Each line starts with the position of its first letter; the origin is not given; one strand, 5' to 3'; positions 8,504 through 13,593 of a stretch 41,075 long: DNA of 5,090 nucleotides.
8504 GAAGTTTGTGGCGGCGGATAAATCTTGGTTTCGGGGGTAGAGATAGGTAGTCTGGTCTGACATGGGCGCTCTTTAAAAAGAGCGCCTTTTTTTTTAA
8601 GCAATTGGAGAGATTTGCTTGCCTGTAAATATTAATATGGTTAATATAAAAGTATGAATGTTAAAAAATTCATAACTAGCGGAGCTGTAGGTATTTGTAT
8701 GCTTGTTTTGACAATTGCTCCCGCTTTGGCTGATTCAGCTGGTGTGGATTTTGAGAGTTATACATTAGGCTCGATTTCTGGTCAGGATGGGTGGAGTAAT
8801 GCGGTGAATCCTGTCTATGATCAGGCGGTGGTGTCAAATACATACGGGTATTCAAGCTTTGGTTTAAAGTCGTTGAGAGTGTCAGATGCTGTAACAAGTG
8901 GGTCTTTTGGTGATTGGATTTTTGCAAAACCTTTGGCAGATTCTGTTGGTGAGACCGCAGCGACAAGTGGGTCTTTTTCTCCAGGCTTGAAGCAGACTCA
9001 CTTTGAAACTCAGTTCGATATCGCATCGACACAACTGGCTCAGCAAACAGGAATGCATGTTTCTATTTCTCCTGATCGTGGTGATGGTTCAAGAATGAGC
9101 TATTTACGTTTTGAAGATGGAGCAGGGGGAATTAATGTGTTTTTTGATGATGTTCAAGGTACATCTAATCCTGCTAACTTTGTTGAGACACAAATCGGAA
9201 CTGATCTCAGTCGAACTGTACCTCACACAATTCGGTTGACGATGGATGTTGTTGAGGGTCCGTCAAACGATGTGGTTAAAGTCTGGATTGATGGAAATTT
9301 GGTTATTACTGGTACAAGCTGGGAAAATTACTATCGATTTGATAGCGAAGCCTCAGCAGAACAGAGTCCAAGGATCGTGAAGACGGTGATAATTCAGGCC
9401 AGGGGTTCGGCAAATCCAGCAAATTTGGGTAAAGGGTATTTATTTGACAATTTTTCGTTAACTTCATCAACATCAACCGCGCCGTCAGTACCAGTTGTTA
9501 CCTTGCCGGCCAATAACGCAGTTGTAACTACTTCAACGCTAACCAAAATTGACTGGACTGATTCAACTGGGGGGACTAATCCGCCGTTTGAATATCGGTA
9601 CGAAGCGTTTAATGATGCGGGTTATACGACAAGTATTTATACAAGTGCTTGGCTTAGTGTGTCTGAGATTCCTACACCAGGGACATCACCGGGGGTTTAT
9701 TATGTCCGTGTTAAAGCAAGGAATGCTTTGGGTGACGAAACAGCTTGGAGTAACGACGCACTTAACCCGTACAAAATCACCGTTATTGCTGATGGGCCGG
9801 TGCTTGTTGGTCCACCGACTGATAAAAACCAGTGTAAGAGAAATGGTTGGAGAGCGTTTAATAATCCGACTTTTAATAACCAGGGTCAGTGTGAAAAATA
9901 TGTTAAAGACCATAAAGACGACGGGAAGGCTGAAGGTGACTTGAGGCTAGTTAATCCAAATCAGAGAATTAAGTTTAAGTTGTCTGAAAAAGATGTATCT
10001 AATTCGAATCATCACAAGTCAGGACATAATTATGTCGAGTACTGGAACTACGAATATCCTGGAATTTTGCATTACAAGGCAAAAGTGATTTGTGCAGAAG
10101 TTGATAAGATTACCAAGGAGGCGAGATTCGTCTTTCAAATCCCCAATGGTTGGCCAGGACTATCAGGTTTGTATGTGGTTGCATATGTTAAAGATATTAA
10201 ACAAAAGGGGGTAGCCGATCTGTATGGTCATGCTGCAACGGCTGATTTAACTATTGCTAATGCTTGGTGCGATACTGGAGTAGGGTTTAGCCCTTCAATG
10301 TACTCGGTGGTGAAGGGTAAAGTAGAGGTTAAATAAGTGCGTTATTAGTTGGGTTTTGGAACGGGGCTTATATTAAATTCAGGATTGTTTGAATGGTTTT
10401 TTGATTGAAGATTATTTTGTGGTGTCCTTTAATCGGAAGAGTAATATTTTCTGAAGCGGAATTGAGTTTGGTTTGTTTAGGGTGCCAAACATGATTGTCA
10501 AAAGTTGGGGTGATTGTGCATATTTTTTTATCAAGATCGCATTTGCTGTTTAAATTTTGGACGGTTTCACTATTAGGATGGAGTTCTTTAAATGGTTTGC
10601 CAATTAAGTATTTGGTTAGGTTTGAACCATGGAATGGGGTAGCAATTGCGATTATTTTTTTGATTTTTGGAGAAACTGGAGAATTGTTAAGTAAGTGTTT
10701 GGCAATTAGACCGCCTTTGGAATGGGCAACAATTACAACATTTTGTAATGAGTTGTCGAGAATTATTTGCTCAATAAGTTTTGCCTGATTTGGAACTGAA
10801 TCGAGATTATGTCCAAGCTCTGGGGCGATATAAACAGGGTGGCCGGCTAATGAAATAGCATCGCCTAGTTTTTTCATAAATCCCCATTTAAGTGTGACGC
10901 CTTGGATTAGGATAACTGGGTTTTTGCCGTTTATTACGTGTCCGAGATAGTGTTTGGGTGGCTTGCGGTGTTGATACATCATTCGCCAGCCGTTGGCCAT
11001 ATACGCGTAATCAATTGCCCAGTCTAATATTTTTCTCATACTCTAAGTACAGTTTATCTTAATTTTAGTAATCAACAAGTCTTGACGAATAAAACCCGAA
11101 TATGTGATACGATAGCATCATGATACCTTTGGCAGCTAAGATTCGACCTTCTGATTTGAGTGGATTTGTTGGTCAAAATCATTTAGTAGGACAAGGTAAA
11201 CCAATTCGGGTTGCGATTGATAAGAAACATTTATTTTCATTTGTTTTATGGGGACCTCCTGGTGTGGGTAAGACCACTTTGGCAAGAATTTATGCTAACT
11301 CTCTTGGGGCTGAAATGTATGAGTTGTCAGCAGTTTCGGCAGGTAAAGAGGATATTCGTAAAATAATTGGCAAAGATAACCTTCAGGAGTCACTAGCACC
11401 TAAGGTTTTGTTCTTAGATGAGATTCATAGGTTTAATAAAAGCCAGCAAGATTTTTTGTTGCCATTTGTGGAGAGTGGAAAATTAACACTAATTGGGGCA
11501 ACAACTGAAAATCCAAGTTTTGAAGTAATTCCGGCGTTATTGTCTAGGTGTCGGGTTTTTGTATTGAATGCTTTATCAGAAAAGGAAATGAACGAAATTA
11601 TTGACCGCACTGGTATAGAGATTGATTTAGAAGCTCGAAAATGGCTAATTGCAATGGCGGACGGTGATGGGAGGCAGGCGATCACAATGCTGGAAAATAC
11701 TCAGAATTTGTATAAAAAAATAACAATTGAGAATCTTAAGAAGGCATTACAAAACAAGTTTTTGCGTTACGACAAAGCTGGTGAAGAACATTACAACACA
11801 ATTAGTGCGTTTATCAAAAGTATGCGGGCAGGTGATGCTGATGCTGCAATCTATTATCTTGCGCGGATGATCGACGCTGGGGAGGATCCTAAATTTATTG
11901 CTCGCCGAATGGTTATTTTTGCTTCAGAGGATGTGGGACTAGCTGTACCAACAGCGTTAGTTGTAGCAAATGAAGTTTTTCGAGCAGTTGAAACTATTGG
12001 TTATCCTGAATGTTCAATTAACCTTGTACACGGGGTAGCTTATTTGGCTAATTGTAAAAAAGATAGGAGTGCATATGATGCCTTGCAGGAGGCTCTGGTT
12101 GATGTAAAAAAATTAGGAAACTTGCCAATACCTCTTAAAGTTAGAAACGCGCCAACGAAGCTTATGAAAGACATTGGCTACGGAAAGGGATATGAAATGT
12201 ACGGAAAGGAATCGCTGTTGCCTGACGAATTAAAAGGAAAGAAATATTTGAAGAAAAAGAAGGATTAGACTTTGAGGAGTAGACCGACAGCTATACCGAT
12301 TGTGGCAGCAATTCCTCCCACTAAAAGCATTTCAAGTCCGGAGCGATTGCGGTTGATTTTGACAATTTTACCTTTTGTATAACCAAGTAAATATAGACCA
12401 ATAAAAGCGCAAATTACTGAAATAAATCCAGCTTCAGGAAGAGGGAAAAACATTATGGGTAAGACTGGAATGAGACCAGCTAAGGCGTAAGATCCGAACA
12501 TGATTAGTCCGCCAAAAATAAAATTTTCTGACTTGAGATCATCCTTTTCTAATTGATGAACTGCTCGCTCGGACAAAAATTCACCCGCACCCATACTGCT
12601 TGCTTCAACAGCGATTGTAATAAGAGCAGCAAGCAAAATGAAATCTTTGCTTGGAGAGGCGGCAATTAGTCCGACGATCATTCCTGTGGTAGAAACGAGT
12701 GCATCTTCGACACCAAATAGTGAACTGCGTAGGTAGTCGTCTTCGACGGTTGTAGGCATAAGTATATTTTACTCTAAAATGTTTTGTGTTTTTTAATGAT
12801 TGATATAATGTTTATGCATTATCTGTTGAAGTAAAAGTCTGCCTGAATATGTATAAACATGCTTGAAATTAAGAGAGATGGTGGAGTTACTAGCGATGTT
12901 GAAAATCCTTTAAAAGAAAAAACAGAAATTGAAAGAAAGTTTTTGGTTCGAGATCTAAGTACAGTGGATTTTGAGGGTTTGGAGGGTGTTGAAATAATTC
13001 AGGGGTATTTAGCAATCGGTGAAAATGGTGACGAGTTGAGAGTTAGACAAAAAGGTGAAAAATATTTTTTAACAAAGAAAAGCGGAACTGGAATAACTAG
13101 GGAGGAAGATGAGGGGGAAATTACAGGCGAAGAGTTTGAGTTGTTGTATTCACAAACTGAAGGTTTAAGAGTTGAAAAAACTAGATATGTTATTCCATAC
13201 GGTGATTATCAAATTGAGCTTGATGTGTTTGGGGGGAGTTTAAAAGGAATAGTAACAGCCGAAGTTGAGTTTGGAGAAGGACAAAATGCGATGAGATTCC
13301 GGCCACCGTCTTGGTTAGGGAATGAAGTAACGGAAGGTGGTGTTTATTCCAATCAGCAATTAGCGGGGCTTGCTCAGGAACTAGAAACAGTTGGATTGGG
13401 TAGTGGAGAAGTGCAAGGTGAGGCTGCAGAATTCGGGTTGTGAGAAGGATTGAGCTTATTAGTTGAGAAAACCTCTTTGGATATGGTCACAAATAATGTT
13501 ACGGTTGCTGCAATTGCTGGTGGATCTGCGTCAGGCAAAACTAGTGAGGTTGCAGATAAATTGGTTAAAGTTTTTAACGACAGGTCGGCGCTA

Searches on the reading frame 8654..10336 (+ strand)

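Call 7: search_protein_families(library=pfam, max_evalue=1, proteins=[window:8654-10336:+])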
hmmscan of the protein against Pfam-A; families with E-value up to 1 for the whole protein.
window:8654-10336:+ (560 aa): 0 families

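Call 17: search_protein_families(library=phrogs, max_evalue=0.1, proteins=[window:8654-10336:+])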
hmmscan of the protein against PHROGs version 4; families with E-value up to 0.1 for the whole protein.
window:8654-10336:+ (560 aa): 1 family
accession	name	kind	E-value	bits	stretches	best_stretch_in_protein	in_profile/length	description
phrog_26673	-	unknown function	0.019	16.2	1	214-251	32-69/74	-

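Call 46: search_protein_families(library=ncbifam, max_evalue=0.1, proteins=[window:8654-10336:+])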
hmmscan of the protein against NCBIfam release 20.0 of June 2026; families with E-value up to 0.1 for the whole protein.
window:8654-10336:+ (560 aa): 0 families

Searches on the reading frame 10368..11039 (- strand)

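Call 7: search_protein_families(library=pfam, max_evalue=1, proteins=[window:10368-11039:-])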
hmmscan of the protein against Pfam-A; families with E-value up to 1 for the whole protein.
window:10368-11039:- (223 aa): 14 families
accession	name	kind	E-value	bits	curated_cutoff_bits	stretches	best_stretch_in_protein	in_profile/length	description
PF07819.20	PGAP1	-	1.8e-06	28.3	24.3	1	96-169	88-163/233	PGAP1-like alpha/beta domain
PF00561.26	Abhydrolase_1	-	1.7e-05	25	25.8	1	41-151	2-121/245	alpha/beta hydrolase fold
PF24096.1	DUF7379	-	2.2e-05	25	33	1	82-143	51-119/191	Domain of unknown function (DUF7379)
PF02450.21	LCAT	-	5.1e-05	23.1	21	1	87-140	110-166/392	Lecithin:cholesterol acyltransferase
PF12146.15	Hydrolase_4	-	0.00041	20.2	27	1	84-159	61-139/239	Serine aminopeptidase, S33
PF06028.17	DUF915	-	0.0021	17.9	22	1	71-143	70-150/255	Alpha/beta hydrolase of unknown function (DUF915)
PF02089.21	Palm_thioest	-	0.0054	16.9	26.8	1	84-145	56-119/254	Palmitoyl protein thioesterase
PF06821.19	Ser_hydrolase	-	0.0064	16.9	22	1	94-136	50-92/172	Serine hydrolase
PF12695.13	Abhydrolase_5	-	0.0086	16.3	27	1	42-134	2-89/164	Alpha/beta hydrolase family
PF05057.20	DUF676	-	0.011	15.7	20.3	1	89-146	66-137/217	Putative serine esterase (DUF676)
PF07245.16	Phlebovirus_G2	-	0.014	14.8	22.9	1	157-217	251-311/324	Phlebovirus glycoprotein G2 fusion domain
PF24322.2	Tle3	-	0.057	13.3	27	1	84-118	167-204/321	T6SS Tle3 phospholipase effector domain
PF05990.18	DUF900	-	0.12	12.2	20.5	1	81-119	76-114/232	Alpha/beta hydrolase of unknown function (DUF900)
PF01674.24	Lipase_2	-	0.19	11.7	20.3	0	87-139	63-126/219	Lipase (class 2)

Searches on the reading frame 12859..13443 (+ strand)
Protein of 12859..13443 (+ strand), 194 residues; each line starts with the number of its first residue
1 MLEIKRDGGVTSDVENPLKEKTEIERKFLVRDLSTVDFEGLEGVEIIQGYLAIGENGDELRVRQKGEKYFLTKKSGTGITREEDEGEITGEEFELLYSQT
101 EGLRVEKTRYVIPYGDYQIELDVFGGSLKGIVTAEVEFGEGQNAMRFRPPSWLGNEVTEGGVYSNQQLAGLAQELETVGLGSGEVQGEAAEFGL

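Call 58: search_protein_families(library=pfam, max_evalue=0.001, proteins=[window:12859-13443:+])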
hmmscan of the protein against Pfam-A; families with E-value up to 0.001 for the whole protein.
window:12859-13443:+ (194 aa): 1 family
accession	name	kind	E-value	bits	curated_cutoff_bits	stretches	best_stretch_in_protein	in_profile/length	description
PF01928.26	CYTH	-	9.4e-07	29.3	23.2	1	22-123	2-132/179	CYTH domain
